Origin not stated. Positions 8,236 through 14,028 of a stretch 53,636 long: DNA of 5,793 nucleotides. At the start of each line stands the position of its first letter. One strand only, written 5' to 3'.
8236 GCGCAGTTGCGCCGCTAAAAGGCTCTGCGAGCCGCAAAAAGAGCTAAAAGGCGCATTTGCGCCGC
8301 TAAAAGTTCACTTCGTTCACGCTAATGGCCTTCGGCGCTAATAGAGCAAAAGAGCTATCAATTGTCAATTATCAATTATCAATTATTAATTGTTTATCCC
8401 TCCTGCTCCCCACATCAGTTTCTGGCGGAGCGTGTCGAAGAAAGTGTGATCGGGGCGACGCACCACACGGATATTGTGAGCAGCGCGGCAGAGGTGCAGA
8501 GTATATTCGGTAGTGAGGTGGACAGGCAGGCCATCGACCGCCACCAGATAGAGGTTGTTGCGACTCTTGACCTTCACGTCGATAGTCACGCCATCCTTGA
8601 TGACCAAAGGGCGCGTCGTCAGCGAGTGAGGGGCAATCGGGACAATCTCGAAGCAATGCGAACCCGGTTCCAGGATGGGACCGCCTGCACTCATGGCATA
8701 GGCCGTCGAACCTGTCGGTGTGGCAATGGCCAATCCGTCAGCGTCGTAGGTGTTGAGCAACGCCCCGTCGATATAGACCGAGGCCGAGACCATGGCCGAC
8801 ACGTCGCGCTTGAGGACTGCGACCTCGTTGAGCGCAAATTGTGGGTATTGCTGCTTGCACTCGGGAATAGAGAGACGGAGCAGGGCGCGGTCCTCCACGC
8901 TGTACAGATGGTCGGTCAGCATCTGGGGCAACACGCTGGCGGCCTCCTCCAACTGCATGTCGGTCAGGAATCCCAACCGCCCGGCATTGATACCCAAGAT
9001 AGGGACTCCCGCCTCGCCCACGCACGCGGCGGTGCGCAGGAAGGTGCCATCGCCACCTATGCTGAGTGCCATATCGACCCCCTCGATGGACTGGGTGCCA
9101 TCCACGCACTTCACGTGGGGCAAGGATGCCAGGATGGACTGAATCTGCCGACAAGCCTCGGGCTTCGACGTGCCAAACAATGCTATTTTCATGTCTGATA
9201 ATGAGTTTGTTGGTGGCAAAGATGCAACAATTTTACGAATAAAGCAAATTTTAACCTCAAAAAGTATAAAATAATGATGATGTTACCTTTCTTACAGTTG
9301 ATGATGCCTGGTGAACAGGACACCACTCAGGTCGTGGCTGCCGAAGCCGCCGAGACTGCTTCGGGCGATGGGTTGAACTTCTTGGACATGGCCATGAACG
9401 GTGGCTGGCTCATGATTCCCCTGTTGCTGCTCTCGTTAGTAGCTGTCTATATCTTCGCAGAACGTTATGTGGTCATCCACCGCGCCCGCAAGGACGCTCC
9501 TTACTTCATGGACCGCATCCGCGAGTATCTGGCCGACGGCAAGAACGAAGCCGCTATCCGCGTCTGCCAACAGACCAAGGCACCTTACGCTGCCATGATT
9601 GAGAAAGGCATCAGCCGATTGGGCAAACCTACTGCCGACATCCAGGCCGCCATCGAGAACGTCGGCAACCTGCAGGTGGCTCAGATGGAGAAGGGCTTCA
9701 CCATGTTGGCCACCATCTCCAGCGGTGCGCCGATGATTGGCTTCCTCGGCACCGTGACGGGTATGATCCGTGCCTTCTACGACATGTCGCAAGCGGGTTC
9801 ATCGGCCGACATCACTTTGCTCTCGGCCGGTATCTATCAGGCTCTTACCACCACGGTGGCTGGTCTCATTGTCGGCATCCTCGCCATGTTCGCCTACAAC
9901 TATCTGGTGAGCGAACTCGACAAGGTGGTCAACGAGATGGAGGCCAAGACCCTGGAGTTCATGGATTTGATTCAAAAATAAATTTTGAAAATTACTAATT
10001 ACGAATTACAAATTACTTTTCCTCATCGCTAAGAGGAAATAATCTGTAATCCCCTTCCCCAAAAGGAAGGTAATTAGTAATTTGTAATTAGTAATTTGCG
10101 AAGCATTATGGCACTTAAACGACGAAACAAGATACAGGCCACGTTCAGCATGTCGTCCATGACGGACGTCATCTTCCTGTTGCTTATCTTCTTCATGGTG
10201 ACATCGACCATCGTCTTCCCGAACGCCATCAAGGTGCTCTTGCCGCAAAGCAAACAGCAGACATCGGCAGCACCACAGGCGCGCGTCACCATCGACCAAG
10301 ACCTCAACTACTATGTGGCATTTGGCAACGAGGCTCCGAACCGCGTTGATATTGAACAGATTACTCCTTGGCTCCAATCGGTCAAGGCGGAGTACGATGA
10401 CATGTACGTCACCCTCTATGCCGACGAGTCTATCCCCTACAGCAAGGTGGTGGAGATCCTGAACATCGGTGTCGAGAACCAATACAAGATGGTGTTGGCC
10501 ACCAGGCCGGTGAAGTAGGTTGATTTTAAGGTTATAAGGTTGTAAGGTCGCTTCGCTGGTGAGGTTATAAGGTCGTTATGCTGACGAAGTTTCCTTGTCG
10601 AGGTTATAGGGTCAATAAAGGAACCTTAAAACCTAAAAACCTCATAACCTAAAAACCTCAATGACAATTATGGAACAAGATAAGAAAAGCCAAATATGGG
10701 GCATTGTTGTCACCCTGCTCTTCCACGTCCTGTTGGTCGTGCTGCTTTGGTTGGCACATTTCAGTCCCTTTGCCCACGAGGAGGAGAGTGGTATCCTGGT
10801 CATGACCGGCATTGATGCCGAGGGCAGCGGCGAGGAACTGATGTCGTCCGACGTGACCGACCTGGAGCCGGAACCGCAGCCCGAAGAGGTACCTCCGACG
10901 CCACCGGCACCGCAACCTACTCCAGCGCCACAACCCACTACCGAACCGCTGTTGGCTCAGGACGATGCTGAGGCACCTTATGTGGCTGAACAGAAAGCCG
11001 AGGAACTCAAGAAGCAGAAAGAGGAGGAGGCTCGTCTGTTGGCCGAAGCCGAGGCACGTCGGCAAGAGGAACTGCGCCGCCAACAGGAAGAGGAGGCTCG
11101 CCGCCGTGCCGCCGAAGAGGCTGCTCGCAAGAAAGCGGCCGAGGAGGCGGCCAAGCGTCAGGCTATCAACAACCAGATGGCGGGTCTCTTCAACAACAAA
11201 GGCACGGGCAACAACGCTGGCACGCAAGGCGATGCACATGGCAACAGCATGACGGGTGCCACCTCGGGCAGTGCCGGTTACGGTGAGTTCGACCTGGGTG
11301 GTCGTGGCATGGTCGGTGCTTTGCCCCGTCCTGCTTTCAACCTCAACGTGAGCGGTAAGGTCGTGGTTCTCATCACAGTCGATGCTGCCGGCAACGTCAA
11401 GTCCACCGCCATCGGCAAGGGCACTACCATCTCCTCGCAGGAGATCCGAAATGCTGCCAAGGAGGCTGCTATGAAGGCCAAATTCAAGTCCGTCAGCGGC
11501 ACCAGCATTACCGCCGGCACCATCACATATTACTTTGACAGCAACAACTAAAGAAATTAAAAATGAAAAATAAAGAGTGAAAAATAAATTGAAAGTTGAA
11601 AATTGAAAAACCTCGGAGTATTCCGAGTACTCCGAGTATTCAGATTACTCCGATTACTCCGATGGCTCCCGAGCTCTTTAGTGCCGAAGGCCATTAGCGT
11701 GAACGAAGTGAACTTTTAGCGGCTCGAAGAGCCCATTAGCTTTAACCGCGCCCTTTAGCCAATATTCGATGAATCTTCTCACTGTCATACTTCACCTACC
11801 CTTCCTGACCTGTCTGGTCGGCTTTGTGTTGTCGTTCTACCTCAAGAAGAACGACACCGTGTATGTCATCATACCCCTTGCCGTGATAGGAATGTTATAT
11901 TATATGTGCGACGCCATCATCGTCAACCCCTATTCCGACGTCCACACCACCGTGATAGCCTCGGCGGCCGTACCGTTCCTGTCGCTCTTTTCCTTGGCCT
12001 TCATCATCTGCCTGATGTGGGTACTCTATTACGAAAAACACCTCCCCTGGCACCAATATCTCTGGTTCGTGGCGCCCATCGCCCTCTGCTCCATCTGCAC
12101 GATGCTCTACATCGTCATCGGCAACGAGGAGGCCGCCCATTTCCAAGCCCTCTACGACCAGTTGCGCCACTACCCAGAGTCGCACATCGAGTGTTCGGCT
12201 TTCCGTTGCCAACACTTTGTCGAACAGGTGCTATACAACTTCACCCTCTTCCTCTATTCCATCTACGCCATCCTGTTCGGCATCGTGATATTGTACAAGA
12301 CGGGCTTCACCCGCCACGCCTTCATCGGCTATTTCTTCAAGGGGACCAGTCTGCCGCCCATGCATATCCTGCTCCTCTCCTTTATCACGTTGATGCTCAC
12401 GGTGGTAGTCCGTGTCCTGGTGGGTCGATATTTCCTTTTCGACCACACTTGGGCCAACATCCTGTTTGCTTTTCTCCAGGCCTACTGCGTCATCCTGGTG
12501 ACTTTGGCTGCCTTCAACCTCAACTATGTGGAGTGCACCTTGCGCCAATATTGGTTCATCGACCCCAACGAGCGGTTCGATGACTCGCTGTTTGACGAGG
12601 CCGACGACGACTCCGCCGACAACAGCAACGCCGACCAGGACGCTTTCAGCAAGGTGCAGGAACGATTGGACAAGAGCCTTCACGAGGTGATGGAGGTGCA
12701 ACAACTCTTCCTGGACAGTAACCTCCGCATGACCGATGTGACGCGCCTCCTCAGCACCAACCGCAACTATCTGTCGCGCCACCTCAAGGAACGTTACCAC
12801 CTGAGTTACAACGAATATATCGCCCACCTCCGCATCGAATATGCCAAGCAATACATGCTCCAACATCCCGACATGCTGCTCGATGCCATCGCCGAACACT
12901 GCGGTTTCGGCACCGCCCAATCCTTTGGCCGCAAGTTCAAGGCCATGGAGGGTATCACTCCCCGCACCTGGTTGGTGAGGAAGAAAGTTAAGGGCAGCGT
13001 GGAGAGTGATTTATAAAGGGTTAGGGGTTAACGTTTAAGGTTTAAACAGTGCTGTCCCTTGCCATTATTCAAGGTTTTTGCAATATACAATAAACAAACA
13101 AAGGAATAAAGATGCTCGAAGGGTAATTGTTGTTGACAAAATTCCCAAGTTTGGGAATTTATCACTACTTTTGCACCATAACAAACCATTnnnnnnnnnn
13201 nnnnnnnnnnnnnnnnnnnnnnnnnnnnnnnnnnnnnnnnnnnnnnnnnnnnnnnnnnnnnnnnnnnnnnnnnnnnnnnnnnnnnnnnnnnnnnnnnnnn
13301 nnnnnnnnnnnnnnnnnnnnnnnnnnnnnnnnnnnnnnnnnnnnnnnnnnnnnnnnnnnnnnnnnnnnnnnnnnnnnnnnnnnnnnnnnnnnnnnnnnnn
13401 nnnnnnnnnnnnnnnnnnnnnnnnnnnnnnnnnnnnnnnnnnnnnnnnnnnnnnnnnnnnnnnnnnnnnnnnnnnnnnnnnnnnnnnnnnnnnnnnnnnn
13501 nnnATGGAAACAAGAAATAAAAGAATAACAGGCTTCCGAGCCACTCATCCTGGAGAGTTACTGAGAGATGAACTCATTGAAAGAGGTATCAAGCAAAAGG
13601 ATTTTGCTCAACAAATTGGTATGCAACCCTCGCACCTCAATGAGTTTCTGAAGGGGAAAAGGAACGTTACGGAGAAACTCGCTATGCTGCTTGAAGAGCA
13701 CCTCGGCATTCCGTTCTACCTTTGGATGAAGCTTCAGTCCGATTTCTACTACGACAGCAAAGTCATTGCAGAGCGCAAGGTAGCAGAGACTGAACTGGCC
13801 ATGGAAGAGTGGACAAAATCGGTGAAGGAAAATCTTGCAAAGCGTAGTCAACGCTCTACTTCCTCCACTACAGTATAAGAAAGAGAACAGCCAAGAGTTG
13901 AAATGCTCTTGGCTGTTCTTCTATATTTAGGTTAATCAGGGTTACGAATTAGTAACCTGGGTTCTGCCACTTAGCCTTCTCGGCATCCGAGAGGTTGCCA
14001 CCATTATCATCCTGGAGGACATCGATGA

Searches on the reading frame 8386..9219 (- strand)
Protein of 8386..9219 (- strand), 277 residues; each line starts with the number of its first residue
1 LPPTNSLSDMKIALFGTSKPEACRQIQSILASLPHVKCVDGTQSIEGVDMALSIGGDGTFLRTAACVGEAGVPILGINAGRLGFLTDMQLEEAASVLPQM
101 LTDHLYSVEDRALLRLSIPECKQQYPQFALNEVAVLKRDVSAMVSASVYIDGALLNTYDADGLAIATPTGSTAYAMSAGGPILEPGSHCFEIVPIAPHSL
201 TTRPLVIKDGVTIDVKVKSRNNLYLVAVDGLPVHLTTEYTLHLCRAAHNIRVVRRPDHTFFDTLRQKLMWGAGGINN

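Call 11: search_protein_families(library=pfam, proteins=[window:8386-9219:-])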
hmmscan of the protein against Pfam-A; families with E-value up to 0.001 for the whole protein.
window:8386-9219:- (277 aa): 2 families
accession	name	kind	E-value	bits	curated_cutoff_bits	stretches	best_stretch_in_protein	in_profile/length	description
PF20143.4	NAD_kinase_C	-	6.2e-29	100.7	23.7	1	130-253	1-124/126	ATP-NAD kinase C-terminal domain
PF01513.26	NAD_kinase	-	9.5e-18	65.2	25.5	1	45-104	70-129/130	ATP-NAD kinase N-terminal domain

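Call 13: find_related_loci(query=window:8386-9219:-, collection=genome_contigs, flank=10000)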
Query window:8386-9219:- (277 aa) in genome_contigs; peptide patterns used: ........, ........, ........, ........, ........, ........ (x = any residue, [..] = any of these).
136 stretches matched a pattern; 22 encode a relative of the query (tblastn E <= 1e-3); 22 distinct loci.
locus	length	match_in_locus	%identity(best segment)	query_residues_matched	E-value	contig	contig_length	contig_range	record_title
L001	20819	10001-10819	77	1-272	1e-132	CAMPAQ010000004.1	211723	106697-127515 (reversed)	MAG: uncultured Bacteroidales bacterium isolate SRR873602_bin.50_metaWRAP_v1.3_MAG genome assembly, contig: NODE_35_leng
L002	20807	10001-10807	77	4-272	7e-132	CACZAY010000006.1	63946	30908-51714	MAG: uncultured Bacteroidales bacterium isolate RUG12447 genome assembly, contig: RUG12447_asm_6, whole genome shotgun s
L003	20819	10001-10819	76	10-274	2e-131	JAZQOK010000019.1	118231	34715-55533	MAG: Bacteroidales bacterium isolate T1900045243_TH20190013.MAGScoT_cleanbin_000021 SGB_5586_k141_3344979, whole genome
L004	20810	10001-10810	78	13-274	2e-130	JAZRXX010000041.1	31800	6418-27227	MAG: Bacteroidales bacterium isolate T1900044950_TA20190003.MAGScoT_cleanbin_000076 SGB_3603_k141_2401249, whole genome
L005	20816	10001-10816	74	1-272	5e-132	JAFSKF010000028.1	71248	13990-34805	MAG: Bacteroidales bacterium isolate RGIG3218 Goat_Reticulum-2__c293361, whole genome shotgun sequence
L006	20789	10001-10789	72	10-272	2e-123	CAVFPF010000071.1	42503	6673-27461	bacterium isolate H07646-L1_cleanbin_000007 genome assembly, contig: Spades_H07646-L1_contig_353, whole genome shotgun s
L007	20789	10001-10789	72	10-272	2e-123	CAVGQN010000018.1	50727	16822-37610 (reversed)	bacterium isolate H07613-L1_cleanbin_000004 genome assembly, contig: Spades_H07613-L1_contig_182, whole genome shotgun s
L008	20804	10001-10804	69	7-274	7e-120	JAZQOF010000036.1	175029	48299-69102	MAG: Bacteroidales bacterium isolate T1900045243_TH20190013.MAGScoT_cleanbin_000033 SGB_5591_k141_2205029, whole genome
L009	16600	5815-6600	68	10-271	2e-116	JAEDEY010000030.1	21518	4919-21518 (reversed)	MAG: Bacteroidales bacterium isolate MAG070 NODE_2010_length_21518_cov_54.291059, whole genome shotgun sequence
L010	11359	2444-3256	62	5-275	6e-112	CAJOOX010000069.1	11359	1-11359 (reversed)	uncultured Bacteroidales bacterium isolate Rumen_Coassembly_mag_244 genome assembly, contig: k87_5716327, whole genome s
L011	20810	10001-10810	61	5-275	1e-106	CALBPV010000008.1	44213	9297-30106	MAG TPA_asm: uncultured Bacteroidales bacterium isolate ERR1278072_bin.161_CONCOCT_v1.1_MAG genome assembly, contig: ERZ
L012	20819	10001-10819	80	5-277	6e-148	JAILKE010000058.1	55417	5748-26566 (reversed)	MAG: Bacteroidales bacterium isolate RUI194 k141_11866819_flag=1_multi=13.9976_len=55417, whole genome shotgun sequence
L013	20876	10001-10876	44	8-272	2e-69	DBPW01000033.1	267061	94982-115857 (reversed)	MAG TPA_asm: Bacteroidales bacterium UBA1410 UBA1410_contig_3214, whole genome shotgun sequence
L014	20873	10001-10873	43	9-272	1e-67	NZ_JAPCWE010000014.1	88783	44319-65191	Anaerorudis cellulosivorans strain m5 c_000000000014, whole genome shotgun sequence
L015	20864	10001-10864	37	9-271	6e-59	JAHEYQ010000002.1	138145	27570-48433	MAG: Bacteroidales bacterium isolate nzgw131 NODE_74_length_138146_cov_4.523883, whole genome shotgun sequence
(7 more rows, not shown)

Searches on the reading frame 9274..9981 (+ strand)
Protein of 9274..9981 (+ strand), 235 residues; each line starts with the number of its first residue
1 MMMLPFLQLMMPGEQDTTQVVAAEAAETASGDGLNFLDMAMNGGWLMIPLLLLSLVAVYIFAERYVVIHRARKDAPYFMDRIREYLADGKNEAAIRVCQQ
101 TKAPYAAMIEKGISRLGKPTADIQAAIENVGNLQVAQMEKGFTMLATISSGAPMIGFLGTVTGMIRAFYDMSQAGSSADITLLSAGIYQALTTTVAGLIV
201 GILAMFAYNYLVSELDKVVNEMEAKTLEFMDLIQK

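Call 11: search_protein_families(library=pfam, proteins=[window:9274-9981:+])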
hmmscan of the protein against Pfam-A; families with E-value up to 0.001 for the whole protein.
window:9274-9981:+ (235 aa): 1 family
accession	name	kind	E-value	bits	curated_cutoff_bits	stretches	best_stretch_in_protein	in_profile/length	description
PF01618.21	MotA_ExbB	-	9.1e-30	103.5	22.9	1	102-223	3-126/127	MotA/TolQ/ExbB proton channel family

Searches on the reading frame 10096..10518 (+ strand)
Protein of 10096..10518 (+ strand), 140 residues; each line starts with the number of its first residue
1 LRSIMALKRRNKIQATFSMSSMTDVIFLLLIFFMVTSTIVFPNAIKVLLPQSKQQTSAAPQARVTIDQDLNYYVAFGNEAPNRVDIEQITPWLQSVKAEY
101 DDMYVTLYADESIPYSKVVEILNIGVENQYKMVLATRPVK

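Call 11: search_protein_families(library=pfam, proteins=[window:10096-10518:+])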
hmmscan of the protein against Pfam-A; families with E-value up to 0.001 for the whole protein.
window:10096-10518:+ (140 aa): 1 family
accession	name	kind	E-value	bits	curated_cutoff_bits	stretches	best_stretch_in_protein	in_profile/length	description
PF02472.21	ExbD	-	4.3e-23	82.2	25.4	1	14-138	5-127/128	Biopolymer transport protein ExbD/TolR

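Call 30: find_encoding_contigs(protein=window:10108-10518:+, flank=6000, max_places=10)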
Protein window:10108-10518:+ (136 aa): 23 contigs read that carry it; 10 places shown.
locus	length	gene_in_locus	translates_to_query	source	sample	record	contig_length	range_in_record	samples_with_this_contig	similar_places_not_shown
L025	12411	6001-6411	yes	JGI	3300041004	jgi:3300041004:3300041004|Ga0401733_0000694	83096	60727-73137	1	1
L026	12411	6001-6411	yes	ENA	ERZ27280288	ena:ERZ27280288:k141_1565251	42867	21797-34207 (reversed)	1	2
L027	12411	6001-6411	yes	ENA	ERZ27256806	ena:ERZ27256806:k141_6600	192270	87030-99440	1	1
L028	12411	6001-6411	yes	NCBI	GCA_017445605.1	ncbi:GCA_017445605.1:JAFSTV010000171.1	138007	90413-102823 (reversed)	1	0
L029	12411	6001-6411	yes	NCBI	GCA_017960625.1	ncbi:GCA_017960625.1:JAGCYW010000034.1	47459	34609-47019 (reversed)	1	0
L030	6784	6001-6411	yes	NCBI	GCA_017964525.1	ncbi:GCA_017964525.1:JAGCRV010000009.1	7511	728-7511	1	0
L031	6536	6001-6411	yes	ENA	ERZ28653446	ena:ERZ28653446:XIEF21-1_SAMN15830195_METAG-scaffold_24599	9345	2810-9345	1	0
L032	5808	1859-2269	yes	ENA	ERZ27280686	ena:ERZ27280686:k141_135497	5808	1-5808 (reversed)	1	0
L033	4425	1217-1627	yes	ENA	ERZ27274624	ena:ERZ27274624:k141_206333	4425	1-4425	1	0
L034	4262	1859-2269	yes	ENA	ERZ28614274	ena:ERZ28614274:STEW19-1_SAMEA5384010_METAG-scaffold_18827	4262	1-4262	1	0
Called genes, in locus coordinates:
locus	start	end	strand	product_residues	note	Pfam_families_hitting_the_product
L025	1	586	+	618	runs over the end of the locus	PF13205:Big_5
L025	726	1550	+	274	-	PF11306:DUF3108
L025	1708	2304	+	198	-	PF01205:Impact_N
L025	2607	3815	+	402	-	PF13505:OMP_b-brl (weak)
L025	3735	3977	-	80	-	-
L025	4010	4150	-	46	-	-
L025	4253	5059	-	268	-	PF01513:NAD_kinase, PF20143:NAD_kinase_C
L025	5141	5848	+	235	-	PF01618:MotA_ExbB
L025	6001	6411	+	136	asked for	PF02472:ExbD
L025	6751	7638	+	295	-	-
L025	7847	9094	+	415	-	PF00165:HTH_AraC (faint), PF12833:HTH_18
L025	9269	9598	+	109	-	-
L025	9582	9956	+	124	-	PF01381:HTH_3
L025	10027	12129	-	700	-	PF14322:SusD-like_3, PF12771:SusD-like_2 (faint), PF07980:SusD_RagB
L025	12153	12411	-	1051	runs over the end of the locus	PF13620:CarboxypepD_reg, PF13715:CarbopepD_reg_2, PF07715:Plug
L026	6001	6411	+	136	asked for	PF02472:ExbD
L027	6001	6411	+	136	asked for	PF02472:ExbD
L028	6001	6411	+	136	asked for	PF02472:ExbD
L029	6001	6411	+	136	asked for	PF02472:ExbD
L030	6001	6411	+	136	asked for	PF02472:ExbD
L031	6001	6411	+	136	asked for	PF02472:ExbD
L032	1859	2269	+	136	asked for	PF02472:ExbD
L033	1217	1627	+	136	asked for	PF02472:ExbD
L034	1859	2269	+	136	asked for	PF02472:ExbD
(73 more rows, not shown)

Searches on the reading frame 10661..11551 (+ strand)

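Call 11: search_protein_families(library=pfam, proteins=[window:10661-11551:+])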
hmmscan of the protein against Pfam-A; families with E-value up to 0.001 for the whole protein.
window:10661-11551:+ (296 aa): 0 families

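Call 53: search_protein_families(library=ncbifam, proteins=[window:10661-11551:+], max_evalue=0.01)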
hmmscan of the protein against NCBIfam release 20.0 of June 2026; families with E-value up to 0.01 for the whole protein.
window:10661-11551:+ (296 aa): 7 families
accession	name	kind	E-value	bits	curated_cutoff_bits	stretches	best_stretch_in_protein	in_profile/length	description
TIGR02794.1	tolA_full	equivalog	1.7e-12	47.2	59.45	2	13-168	2-162/362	cell envelope integrity protein TolA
NF008084.0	PRK10819.1-5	equivalog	2.4e-06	27.6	315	0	12-146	13-148/249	TonB system transport protein TonB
TIGR01352.1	tonB_Cterm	subfamily_domain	4.4e-06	27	27.1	1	222-292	4-73/76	TonB family protein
NF033768.1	myxo_SS_tail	domain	7e-05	22.9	40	1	228-285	29-82/92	AgmX/PglI C-terminal domain-containing protein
NF033761.1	gliding_GltJ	equivalog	0.0006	19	450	1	8-172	369-539/671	adventurous gliding motility protein GltJ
NF008082.0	PRK10819.1-3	equivalog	0.0018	18.1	265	1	12-151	13-150/242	TonB system transport protein TonB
NF005832.0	PRK07735.1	equivalog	0.0082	15.4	431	0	102-281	68-211/430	NADH-quinone oxidoreductase subunit C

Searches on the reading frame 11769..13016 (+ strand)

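Call 12: search_protein_families(library=pfam, proteins=[window:11769-13016:+])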
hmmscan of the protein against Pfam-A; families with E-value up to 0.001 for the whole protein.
window:11769-13016:+ (415 aa): 2 families
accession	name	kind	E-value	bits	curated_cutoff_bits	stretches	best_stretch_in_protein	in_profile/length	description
PF12833.13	HTH_18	-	4.4e-17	62.6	33.6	1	326-402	3-78/80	Helix-turn-helix domain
PF00165.29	HTH_AraC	-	2e-07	31.4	26.6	0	366-402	6-41/42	Bacterial regulatory helix-turn-helix proteins, AraC family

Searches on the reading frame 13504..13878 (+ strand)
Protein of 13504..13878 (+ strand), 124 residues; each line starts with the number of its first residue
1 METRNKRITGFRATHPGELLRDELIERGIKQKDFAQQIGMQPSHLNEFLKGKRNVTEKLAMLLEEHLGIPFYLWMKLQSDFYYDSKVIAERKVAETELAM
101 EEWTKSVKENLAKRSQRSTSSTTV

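Call 12: search_protein_families(library=pfam, proteins=[window:13504-13878:+])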
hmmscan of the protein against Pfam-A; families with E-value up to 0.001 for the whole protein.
window:13504-13878:+ (124 aa): 2 families
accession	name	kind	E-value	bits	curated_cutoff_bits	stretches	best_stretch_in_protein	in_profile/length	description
PF01381.28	HTH_3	-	9.8e-10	38.8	23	1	20-71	1-52/55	Helix-turn-helix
PF13443.12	HTH_26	-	3.8e-05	24.3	22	1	20-55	2-38/63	Cro/C1-type HTH DNA-binding domain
